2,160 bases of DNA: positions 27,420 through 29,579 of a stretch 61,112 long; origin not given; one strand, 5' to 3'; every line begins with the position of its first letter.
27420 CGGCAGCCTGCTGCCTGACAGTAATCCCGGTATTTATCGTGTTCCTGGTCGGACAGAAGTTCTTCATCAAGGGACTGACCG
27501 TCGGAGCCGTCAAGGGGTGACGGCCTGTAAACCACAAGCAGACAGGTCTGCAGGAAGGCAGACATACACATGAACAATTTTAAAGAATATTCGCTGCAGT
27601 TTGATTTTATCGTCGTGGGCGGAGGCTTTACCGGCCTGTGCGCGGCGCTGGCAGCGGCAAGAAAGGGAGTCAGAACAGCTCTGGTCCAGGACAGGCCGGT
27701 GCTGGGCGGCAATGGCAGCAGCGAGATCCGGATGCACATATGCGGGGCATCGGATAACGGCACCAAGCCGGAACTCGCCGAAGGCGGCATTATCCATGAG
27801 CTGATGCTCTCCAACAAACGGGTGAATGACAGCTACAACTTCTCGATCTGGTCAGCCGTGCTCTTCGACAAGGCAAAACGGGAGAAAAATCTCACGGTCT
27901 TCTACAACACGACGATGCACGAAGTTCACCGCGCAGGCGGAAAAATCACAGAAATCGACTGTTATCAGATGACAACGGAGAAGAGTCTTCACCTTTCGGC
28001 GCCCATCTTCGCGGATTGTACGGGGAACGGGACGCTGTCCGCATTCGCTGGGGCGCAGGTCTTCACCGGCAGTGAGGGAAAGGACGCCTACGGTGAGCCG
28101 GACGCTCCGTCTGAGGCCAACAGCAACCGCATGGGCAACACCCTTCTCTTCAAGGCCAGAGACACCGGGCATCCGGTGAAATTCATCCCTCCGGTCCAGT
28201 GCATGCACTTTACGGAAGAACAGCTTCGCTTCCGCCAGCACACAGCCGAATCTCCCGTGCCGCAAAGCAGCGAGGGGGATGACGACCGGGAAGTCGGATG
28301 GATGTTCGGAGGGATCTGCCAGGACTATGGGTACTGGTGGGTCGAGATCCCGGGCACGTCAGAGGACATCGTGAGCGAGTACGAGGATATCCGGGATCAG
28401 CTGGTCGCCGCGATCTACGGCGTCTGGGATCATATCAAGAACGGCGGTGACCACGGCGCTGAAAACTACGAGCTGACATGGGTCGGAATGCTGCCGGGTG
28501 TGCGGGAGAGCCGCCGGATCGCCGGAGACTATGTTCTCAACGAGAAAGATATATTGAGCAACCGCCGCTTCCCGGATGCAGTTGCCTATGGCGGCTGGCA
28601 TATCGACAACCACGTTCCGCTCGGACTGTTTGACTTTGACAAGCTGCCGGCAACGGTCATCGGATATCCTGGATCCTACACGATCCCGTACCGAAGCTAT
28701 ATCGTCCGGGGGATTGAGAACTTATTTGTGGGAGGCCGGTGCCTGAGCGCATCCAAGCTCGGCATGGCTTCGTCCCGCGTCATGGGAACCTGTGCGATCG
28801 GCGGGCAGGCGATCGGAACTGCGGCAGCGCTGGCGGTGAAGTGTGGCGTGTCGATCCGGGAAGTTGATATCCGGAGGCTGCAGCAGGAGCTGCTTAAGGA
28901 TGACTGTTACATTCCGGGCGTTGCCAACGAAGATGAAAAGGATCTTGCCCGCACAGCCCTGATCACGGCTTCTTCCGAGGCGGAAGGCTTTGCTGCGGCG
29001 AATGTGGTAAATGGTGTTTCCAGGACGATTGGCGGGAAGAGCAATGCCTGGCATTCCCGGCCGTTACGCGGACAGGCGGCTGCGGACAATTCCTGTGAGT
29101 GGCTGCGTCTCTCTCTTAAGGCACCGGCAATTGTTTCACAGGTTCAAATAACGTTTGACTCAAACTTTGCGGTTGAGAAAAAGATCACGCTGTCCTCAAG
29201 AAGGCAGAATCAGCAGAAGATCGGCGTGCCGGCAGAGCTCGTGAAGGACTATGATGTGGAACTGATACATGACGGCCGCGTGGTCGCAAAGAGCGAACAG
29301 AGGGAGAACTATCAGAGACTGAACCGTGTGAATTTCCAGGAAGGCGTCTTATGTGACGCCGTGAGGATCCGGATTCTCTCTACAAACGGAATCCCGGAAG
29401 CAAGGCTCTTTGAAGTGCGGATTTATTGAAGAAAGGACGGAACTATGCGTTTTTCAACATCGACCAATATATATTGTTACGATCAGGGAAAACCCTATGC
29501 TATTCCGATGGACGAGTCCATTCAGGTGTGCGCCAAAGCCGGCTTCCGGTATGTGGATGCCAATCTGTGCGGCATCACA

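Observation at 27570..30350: Flavoprotein with a carbohydrate-binding-like tail tightly coupled to a xylose-isomerase-like TIM barrel: possible new oxidase partner for keto-intermediate (oxidise-then-eliminate) glycoside cleavage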

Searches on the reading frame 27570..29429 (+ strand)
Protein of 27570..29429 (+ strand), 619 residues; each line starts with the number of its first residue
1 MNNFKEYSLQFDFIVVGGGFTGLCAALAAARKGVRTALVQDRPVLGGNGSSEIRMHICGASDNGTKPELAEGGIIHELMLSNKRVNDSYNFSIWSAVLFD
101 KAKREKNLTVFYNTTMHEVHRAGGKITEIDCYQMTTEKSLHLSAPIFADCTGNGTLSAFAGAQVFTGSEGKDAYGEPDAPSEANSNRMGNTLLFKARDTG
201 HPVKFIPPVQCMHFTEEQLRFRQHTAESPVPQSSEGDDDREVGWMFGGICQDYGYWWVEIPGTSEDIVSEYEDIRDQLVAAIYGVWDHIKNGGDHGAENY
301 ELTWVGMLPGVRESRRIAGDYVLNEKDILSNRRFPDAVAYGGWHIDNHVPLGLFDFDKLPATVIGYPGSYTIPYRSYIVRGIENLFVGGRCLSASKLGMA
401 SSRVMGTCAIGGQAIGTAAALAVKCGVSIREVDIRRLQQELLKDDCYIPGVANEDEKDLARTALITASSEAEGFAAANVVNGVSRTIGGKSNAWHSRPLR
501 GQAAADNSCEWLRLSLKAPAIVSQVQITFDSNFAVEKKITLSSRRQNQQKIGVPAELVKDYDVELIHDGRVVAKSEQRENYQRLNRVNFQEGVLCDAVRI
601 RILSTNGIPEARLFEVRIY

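Call 7: search_protein_families(library=pfam, proteins=[window:27570-29429:+], max_evalue=0.01)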
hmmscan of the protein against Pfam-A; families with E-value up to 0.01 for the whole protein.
window:27570-29429:+ (619 aa): 8 families
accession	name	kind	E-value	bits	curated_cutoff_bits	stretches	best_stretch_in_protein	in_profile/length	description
PF12831.13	FAD_oxidored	-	3.1e-90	303.9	27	1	12-441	1-416/416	FAD dependent oxidoreductase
PF13450.12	NAD_binding_8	-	5e-07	30.3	21.9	1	15-52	1-38/68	NAD(P)-binding Rossmann-like domain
PF01266.30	DAO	-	1.4e-06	28.5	27.9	1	12-51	1-39/353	FAD dependent oxidoreductase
PF00890.30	FAD_binding_2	-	2.5e-06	27.4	20.4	1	12-48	1-37/414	FAD binding domain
PF01134.28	GIDA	-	4.3e-06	26.5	22.1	1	12-77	1-55/391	Glucose inhibited division protein A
PF00754.31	F5_F8_type_C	-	1.3e-05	25.7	28.2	1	465-604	2-114/127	F5/8 type C domain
PF07992.20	Pyr_redox_2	-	0.001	19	26.1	1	12-45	2-35/291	Pyridine nucleotide-disulphide oxidoreductase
PF00070.33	Pyr_redox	-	0.0056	17.6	22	0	14-45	3-34/82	Pyridine nucleotide-disulphide oxidoreductase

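Call 8: search_protein_families(library=ncbifam, proteins=[window:27570-29429:+], max_evalue=0.01)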
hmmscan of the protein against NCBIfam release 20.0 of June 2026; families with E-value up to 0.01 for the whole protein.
window:27570-29429:+ (619 aa): 47 families (the best 25 are shown)
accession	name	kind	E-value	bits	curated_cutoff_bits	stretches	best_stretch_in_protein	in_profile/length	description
TIGR03140.1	AhpF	equivalog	1.7e-09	36.7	502.9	1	9-48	211-248/515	alkyl hydroperoxide reductase subunit F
TIGR01372.1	soxA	subfamily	1.3e-06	26.5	1164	1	9-59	167-216/996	sarcosine oxidase subunit alpha family protein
NF009478.0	PRK12844.1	equivalog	2.7e-06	26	789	1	7-48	5-46/559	3-ketosteroid-delta-1-dehydrogenase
NF005064.0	PRK06481.1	equivalog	3.2e-06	26.1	542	1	7-50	58-101/506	flavocytochrome c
TIGR03467.1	HpnE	equivalog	4e-06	26.4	283.05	1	14-63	2-51/430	hydroxysqualene dehydroxylase HpnE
NF006130.0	PRK08274.1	equivalog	8.8e-06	24.8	369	1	10-49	5-46/467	FAD-dependent tricarballylate dehydrogenase TcuA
NF005882.1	PRK07843.1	equivalog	1.7e-05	23.5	788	1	10-49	1-40/547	3-oxosteroid 1-dehydrogenase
NF004789.0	PRK06134.1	subfamily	3e-05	22.8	747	1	7-49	9-51/581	FAD-dependent oxidoreductase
NF005691.0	PRK07494.1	equivalog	4.4e-05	22.2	459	1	10-43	8-41/404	UbiH/UbiF family hydroxylase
NF003725.0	PRK05329.2-4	equivalog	7.7e-05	21.8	345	1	9-40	7-38/429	glycerol-3-phosphate dehydrogenase subunit GlpB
NF009477.0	PRK12843.1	equivalog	8.3e-05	21.2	758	1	9-49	15-55/578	FAD-dependent oxidoreductase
NF003720.0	PRK05329.1-3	equivalog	0.0001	21.1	313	1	9-40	1-32/437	glycerol-3-phosphate dehydrogenase subunit GlpB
NF003585.0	PRK05249.1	equivalog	0.0001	21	465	1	8-49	4-45/464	Si-specific NAD(P)(+) transhydrogenase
TIGR01813.1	flavo_cyto_c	subfamily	0.00016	20.5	285.45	1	12-49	1-39/444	flavocytochrome c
TIGR03378.1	glycerol3P_GlpB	equivalog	0.00019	20.6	174.15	1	11-40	1-30/419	anaerobic glycerol-3-phosphate dehydrogenase subunit GlpB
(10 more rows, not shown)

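Call 10: search_solved_structures(query=window:27570-29429:+, max_evalue=1)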
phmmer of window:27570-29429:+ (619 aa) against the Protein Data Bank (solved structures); distinct sequences matched with E-value up to 1: 125 (the best 60 are shown).
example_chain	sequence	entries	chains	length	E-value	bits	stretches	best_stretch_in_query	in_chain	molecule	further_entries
7u6l_A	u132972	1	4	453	0.00024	22.6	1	9-49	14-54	Amine oxidase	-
7e7h_A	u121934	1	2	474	0.00026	22.5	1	9-49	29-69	Amino_oxidase domain-containing protein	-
5f3r_A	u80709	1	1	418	0.0036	18.7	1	10-53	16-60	UDP-galactopyranose mutase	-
1jeh_A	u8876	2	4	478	0.0044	18.4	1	11-48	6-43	DIHYDROLIPOAMIDE DEHYDROGENASE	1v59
5eqd_A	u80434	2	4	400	0.0046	18.4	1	10-53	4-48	UDP-galactopyranose mutase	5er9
3hdq_A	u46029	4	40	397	0.0051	18.2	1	3-49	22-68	UDP-galactopyranose mutase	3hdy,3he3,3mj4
1q9i_A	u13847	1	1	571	0.0056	18.1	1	11-50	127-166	flavocytochrome c3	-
1e39_A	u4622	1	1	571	0.0061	18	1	11-50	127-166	FUMARATE REDUCTASE FLAVOPROTEIN SUBUNIT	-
1p2e_A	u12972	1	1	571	0.0062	17.9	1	11-50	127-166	flavocytochrome c3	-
1p2h_A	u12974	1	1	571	0.0062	17.9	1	11-50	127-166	flavocytochrome c3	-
1jry_A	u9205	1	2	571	0.0062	17.9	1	11-50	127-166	FLAVOCYTOCHROME C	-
1jrz_A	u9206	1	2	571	0.0062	17.9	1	11-50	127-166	FLAVOCYTOCHROME C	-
1jrx_A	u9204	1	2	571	0.0062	17.9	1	11-50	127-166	FLAVOCYTOCHROME C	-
1qjd_A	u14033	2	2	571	0.0062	17.9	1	11-50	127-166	FLAVOCYTOCHROME C3 | Fumarate reductase flavoprotein subunit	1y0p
2b7s_A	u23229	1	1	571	0.0062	17.9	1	11-50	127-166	Fumarate reductase flavoprotein subunit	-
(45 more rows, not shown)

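Call 16: find_homologous_proteins(query=window:27570-29429:+, max_evalue=0.00001)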
Query window:27570-29429:+ (619 aa): 7321 proteins with E <= 0.00001 among 8000 candidates; the best 120 are listed.
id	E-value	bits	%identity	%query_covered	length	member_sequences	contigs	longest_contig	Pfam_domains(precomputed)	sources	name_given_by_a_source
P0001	0.0e+0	1404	98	100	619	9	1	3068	PF01266.31,PF13450.13,PF00890.31,PF01134.29,PF12831.14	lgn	-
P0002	0.0e+0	1135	78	100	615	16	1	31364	PF01266.31,PF13450.13,PF00890.31,PF24135.2,PF01134.29,PF12831.14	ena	-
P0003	1.1e-284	963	67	100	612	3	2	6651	PF01266.31,PF13450.13,PF00890.31,PF01134.29,PF12831.14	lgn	-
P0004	2.6e-283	959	66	100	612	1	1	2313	PF01266.31,PF13450.13,PF00890.31,PF12831.14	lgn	-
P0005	8.6e-281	951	66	100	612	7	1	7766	PF01266.31,PF13450.13,PF00890.31,PF24135.2,PF01134.29,PF12831.14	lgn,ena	-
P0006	3.0e-280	949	66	100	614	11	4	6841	PF01266.31,PF13450.13,PF00890.31,PF24135.2,PF01134.29,PF12831.14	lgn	-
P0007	9.9e-280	947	67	100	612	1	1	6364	PF01266.31,PF13450.13,PF00890.31,PF24135.2,PF01134.29,PF12831.14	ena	-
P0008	2.5e-279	946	67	100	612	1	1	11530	PF01266.31,PF13450.13,PF00890.31,PF01134.29,PF12831.14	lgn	-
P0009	6.2e-279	944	67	100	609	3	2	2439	PF13450.13,PF00890.31,PF01134.29,PF12831.14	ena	-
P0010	1.7e-276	936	67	100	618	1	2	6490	PF01266.31,PF13450.13,PF00890.31,PF01134.29,PF12831.14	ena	-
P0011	2.5e-276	936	66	100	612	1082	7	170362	PF01266.31,PF13450.13,PF00890.31,PF24135.2,PF12831.14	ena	-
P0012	3.0e-274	929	66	100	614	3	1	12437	PF01266.31,PF13450.13,PF00890.31,PF01134.29,PF12831.14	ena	-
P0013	1.3e-272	924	65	100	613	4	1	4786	PF01266.31,PF13450.13,PF00890.31,PF12831.14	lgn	-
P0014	3.3e-272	922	66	100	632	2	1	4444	PF01266.31,PF13450.13,PF00890.31,PF01134.29,PF12831.14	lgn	-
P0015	3.5e-272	922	66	100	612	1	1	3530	PF01266.31,PF13450.13,PF00890.31,PF24135.2,PF01134.29,PF12831.14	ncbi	-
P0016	4.8e-272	922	66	100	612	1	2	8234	PF01266.31,PF13450.13,PF00890.31,PF24135.2,PF01134.29,PF12831.14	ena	-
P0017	1.1e-271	921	65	100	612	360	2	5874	PF01266.31,PF13450.13,PF00890.31,PF12831.14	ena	-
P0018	1.8e-271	920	66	100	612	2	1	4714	PF01266.31,PF13450.13,PF00890.31,PF01134.29,PF12831.14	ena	-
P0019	2.5e-271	919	66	100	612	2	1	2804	PF00754.32,PF01266.31,PF13450.13,PF00890.31,PF24135.2,PF01134.29,PF12831.14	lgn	-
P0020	4.2e-271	919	66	100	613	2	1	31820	PF01266.31,PF13450.13,PF00890.31,PF01134.29,PF12831.14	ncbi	-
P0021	3.4e-270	916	66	100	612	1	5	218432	PF01266.31,PF13450.13,PF00890.31,PF01134.29,PF12831.14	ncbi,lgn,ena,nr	ncbi:MAG: FAD-dependent oxidoreductase [Clostridia bacterium]|nr:FAD-dependent oxidoreductase [Clost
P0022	1.2e-269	914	65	100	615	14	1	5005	PF01266.31,PF13450.13,PF00890.31,PF01134.29,PF12831.14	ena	-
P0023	3.6e-269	912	64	99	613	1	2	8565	PF01266.31,PF13450.13,PF00890.31,PF24135.2,PF12831.14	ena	-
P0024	2.0e-268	910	64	100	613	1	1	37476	PF01266.31,PF13450.13,PF00890.31,PF07992.21,PF01134.29,PF12831.14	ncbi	-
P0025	3.1e-268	909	64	99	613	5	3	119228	PF01266.31,PF13450.13,PF00890.31,PF12831.14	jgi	-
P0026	5.4e-268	908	65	100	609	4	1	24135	PF01266.31,PF13450.13,PF00890.31,PF24135.2,PF01134.29,PF12831.14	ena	-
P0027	2.0e-267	906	66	98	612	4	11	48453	PF01266.31,PF13450.13,PF00890.31,PF07992.21,PF24135.2,PF01134.29,PF12831.14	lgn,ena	-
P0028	2.7e-267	906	66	96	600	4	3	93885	PF01266.31,PF13450.13,PF00890.31,PF24135.2,PF12831.14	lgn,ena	-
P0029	7.4e-267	905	66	100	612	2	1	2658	PF01266.31,PF13450.13,PF00890.31,PF01134.29,PF12831.14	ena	-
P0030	2.5e-266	903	65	100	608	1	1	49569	PF01266.31,PF13450.13,PF00890.31,PF12831.14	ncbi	-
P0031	5.0e-266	902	63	100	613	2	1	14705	PF01266.31,PF13450.13,PF00890.31,PF12831.14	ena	-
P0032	6.4e-266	902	65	99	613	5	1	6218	PF13450.13,PF12831.14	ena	-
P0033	7.3e-266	901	66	97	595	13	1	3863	PF24135.2,PF12831.14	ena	-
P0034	1.0e-265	901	66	97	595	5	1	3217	PF24135.2,PF12831.14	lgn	-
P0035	1.5e-265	900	63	100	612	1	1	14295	PF01266.31,PF13450.13,PF00890.31,PF12831.14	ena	-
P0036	2.9e-265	899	64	99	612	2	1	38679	PF01266.31,PF13450.13,PF00890.31,PF12831.14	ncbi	-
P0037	4.3e-265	899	65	100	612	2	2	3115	PF01266.31,PF13450.13,PF00890.31,PF01134.29,PF12831.14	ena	-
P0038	1.1e-264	897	64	100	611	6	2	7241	PF01266.31,PF13450.13,PF00890.31,PF12831.14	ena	-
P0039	1.7e-264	897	64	100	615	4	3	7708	PF01266.31,PF13450.13,PF00890.31,PF07992.21,PF24135.2,PF01134.29,PF12831.14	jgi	-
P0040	2.3e-264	896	66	99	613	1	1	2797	PF01266.31,PF13450.13,PF00890.31,PF12831.14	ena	-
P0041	8.8e-264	894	65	99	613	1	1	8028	PF01266.31,PF13450.13,PF00890.31,PF01134.29,PF01494.26,PF12831.14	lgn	-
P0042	2.1e-263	893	63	100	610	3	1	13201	PF01266.31,PF13450.13,PF00890.31,PF24135.2,PF12831.14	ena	-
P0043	2.3e-263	893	65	99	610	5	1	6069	PF01266.31,PF13450.13,PF00890.31,PF07992.21,PF12831.14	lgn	-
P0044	2.9e-263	893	63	99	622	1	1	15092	PF00754.32,PF01266.31,PF13450.13,PF00890.31,PF24135.2,PF01134.29,PF12831.14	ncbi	-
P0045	7.4e-263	891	63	100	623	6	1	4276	PF01266.31,PF13450.13,PF00890.31,PF12831.14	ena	-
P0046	5.5e-262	889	63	100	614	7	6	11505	PF01266.31,PF13450.13,PF00890.31,PF24135.2,PF01494.26,PF12831.14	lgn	-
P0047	8.9e-262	888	65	99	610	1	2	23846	PF01266.31,PF13450.13,PF00890.31,PF12831.14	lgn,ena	-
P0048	9.3e-262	888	64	100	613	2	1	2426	PF13450.13,PF00890.31,PF12831.14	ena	-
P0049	9.8e-262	888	62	100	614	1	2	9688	PF01266.31,PF13450.13,PF00890.31,PF24135.2,PF01134.29,PF12831.14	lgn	-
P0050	1.4e-261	887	63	99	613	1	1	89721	PF01266.31,PF13450.13,PF00890.31,PF07992.21,PF01134.29,PF12831.14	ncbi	-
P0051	2.1e-261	887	63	100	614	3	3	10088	PF01266.31,PF13450.13,PF00890.31,PF24135.2,PF12831.14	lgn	-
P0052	3.2e-261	886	63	100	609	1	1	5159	PF01266.31,PF13450.13,PF00890.31,PF24135.2,PF01134.29,PF12831.14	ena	-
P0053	3.8e-261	886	63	100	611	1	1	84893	PF01266.31,PF13450.13,PF00890.31,PF07992.21,PF24135.2,PF01134.29,PF12831.14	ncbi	-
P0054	5.5e-261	885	64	100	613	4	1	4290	PF13450.13,PF00890.31,PF12831.14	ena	-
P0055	3.0e-260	883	65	99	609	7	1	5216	PF01266.31,PF00890.31,PF12831.14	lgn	-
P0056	2.7e-259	880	63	99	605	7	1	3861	PF01266.31,PF13450.13,PF00890.31,PF12831.14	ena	-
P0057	8.5e-259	878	63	100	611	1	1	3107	PF12831.14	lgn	-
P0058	2.4e-258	877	64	100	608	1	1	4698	PF01266.31,PF13450.13,PF00890.31,PF12831.14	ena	-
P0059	3.4e-258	876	63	100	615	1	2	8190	PF01266.31,PF13450.13,PF00890.31,PF12831.14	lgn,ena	-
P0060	3.5e-258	876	63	100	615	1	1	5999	PF01266.31,PF13450.13,PF00890.31,PF12831.14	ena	-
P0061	3.6e-258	876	64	99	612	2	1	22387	PF01266.31,PF13450.13,PF00890.31,PF12831.14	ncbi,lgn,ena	-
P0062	4.7e-258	876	63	100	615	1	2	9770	PF01266.31,PF13450.13,PF00890.31,PF12831.14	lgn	-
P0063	4.8e-258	876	63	100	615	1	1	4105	PF01266.31,PF13450.13,PF00890.31,PF12831.14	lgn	-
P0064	7.1e-258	875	63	100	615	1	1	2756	PF01266.31,PF13450.13,PF00890.31,PF12831.14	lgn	-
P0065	8.9e-258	875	63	100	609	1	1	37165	PF00890.31,PF01134.29,PF12831.14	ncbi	-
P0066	1.1e-257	874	63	100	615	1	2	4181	PF01266.31,PF13450.13,PF00890.31,PF12831.14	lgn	-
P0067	1.2e-257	874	63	100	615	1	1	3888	PF01266.31,PF13450.13,PF00890.31,PF12831.14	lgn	-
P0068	1.8e-257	874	63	100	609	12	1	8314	PF01266.31,PF13450.13,PF00890.31,PF12831.14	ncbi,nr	ncbi:MAG: FAD-dependent oxidoreductase [Clostridia bacterium]|nr:FAD-dependent oxidoreductase [Clost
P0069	1.9e-257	874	64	100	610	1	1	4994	PF01266.31,PF13450.13,PF00890.31,PF12831.14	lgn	-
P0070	2.0e-257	873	62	100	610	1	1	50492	PF01266.31,PF13450.13,PF00890.31,PF12831.14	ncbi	-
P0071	2.1e-257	873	64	99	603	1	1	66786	PF00754.32,PF13450.13,PF00890.31,PF24135.2,PF12831.14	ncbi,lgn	-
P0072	2.4e-257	873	64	98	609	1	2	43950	PF01266.31,PF13450.13,PF00890.31,PF12831.14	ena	-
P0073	3.3e-257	873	64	98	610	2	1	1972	PF01266.31,PF13450.13,PF00890.31,PF07992.21,PF01134.29,PF12831.14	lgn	-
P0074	4.1e-257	872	64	98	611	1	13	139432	PF01266.31,PF13450.13,PF00890.31,PF01134.29,PF12831.14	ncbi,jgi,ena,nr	ncbi:MAG: FAD-dependent oxidoreductase [Ruminococcaceae bacterium]|nr:FAD-dependent oxidoreductase [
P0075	4.5e-257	872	63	100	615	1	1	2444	PF01266.31,PF13450.13,PF00890.31,PF12831.14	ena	-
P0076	8.7e-257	871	62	100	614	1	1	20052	PF01266.31,PF13450.13,PF00890.31,PF24135.2,PF01134.29,PF12831.14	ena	-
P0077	1.2e-256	871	63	99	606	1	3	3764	PF00754.32,PF01266.31,PF13450.13,PF00890.31,PF12831.14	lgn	-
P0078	1.5e-256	871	61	100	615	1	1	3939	PF01266.31,PF13450.13,PF00890.31,PF24135.2,PF01134.29,PF12831.14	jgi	-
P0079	1.6e-256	870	62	100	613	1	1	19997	PF00754.32,PF01266.31,PF13450.13,PF00890.31,PF24135.2,PF12831.14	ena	-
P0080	2.6e-256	870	64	99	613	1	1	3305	PF01266.31,PF13450.13,PF12831.14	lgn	-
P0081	3.1e-256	869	63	99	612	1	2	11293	PF01266.31,PF13450.13,PF00890.31,PF01134.29,PF12831.14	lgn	-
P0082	3.8e-256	869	62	100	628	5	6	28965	PF00754.32,PF01266.31,PF13450.13,PF00890.31,PF24135.2,PF12831.14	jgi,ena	-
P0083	5.0e-256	869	63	100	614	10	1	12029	PF01266.31,PF13450.13,PF00890.31,PF24135.2,PF01134.29,PF12831.14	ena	-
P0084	5.0e-256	869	62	100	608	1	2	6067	PF01266.31,PF00890.31,PF12831.14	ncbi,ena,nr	ncbi:MAG: FAD-dependent oxidoreductase [Clostridia bacterium]|nr:FAD-dependent oxidoreductase [Clost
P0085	5.3e-256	869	63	99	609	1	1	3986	PF00754.32,PF13450.13,PF12831.14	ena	-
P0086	8.4e-256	868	64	99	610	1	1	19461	PF01266.31,PF13450.13,PF00890.31,PF07992.21,PF12831.14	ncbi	-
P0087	1.5e-255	867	62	100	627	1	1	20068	PF00754.32,PF01266.31,PF13450.13,PF00890.31,PF01134.29,PF12831.14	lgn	-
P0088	1.8e-255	867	63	99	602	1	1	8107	PF01266.31,PF13450.13,PF00890.31,PF24135.2,PF01134.29,PF12831.14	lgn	-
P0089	2.1e-255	867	64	98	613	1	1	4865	PF01266.31,PF13450.13,PF00890.31,PF07992.21,PF01134.29,PF12831.14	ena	-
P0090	3.5e-255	866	63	99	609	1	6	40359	PF01266.31,PF13450.13,PF00890.31,PF01134.29,PF12831.14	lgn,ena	-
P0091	3.8e-255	866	64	99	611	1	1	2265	PF01266.31,PF13450.13,PF00890.31,PF07992.21,PF12831.14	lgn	-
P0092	4.6e-255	866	61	100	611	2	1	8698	PF01266.31,PF00890.31,PF12831.14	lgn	-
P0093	7.0e-255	865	63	99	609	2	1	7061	PF01266.31,PF13450.13,PF00890.31,PF01134.29,PF12831.14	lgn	-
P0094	8.9e-255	865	64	99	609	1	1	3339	PF01266.31,PF13450.13,PF00890.31,PF01134.29,PF12831.14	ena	-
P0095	1.3e-254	864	63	99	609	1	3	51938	PF01266.31,PF13450.13,PF00890.31,PF01134.29,PF12831.14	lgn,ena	-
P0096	1.3e-254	864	63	99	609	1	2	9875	PF01266.31,PF13450.13,PF00890.31,PF01134.29,PF12831.14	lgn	-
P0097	1.4e-254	864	62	100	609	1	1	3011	PF01266.31,PF13450.13,PF00890.31,PF07992.21,PF01134.29,PF12831.14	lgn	-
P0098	3.3e-254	863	63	100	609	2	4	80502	PF13450.13,PF00890.31,PF12831.14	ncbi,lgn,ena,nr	ncbi:MAG: FAD-dependent oxidoreductase [Oscillospiraceae bacterium]|nr:FAD-dependent oxidoreductase 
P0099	3.4e-254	863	63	99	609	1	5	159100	PF00890.31,PF12831.14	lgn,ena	-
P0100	3.7e-254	863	63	98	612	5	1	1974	PF01266.31,PF13450.13,PF00890.31,PF01134.29,PF01494.26,PF12831.14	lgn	-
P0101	5.0e-254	862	63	99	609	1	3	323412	PF01266.31,PF13450.13,PF00890.31,PF01134.29,PF12831.14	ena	-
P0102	5.2e-254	862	63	99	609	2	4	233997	PF01266.31,PF13450.13,PF00890.31,PF01134.29,PF12831.14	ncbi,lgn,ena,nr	ncbi:MAG: FAD-dependent oxidoreductase [Clostridia bacterium]|nr:FAD-dependent oxidoreductase [Clost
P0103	6.2e-254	862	63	99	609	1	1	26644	PF01266.31,PF13450.13,PF00890.31,PF01134.29,PF12831.14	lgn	-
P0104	6.9e-254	862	62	99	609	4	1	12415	PF01266.31,PF13450.13,PF00890.31,PF12831.14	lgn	-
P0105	7.4e-254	862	63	99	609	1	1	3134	PF01266.31,PF13450.13,PF00890.31,PF01134.29,PF12831.14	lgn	-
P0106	8.5e-254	861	63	99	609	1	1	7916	PF01266.31,PF13450.13,PF00890.31,PF12831.14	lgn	-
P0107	9.5e-254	861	63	99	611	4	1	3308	PF01266.31,PF13450.13,PF00890.31,PF07992.21,PF01134.29,PF12831.14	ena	-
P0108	1.0e-253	861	62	100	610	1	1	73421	PF01266.31,PF13450.13,PF00890.31,PF01134.29,PF12831.14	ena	-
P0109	1.1e-253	861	64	100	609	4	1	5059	PF01266.31,PF13450.13,PF00890.31,PF07992.21,PF01134.29,PF12831.14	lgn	-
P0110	1.2e-253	861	61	100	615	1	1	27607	PF01266.31,PF13450.13,PF00890.31,PF24135.2,PF01134.29,PF12831.14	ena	-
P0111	1.3e-253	861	63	99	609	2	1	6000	PF01266.31,PF12831.14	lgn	-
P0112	1.4e-253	861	63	99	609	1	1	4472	PF01266.31,PF13450.13,PF00890.31,PF01134.29,PF12831.14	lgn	-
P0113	2.1e-253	860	63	99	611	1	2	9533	PF01266.31,PF13450.13,PF00890.31,PF07992.21,PF01134.29,PF12831.14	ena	-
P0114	3.7e-253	859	61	99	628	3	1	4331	PF00754.32,PF01266.31,PF13450.13,PF07992.21,PF12831.14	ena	-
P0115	4.2e-253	859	61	100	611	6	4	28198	PF01266.31,PF00890.31,PF01134.29,PF12831.14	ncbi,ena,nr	ncbi:MAG: FAD-dependent oxidoreductase [Clostridia bacterium]|nr:FAD-dependent oxidoreductase [Clost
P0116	5.8e-253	859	62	100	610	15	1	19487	PF01266.31,PF13450.13,PF00890.31,PF24135.2,PF01134.29,PF12831.14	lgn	-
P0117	6.0e-253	859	63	99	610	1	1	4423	PF01266.31,PF13450.13,PF00890.31,PF01134.29,PF12831.14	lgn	-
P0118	8.6e-253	858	62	98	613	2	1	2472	PF01266.31,PF13450.13,PF00890.31,PF12831.14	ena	-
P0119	1.3e-252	858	63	99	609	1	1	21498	PF00754.32,PF01266.31,PF13450.13,PF00890.31,PF12831.14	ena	-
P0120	1.4e-252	857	62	99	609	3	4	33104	PF00754.32,PF01266.31,PF13450.13,PF00890.31,PF07992.21,PF01134.29,PF12831.14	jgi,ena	-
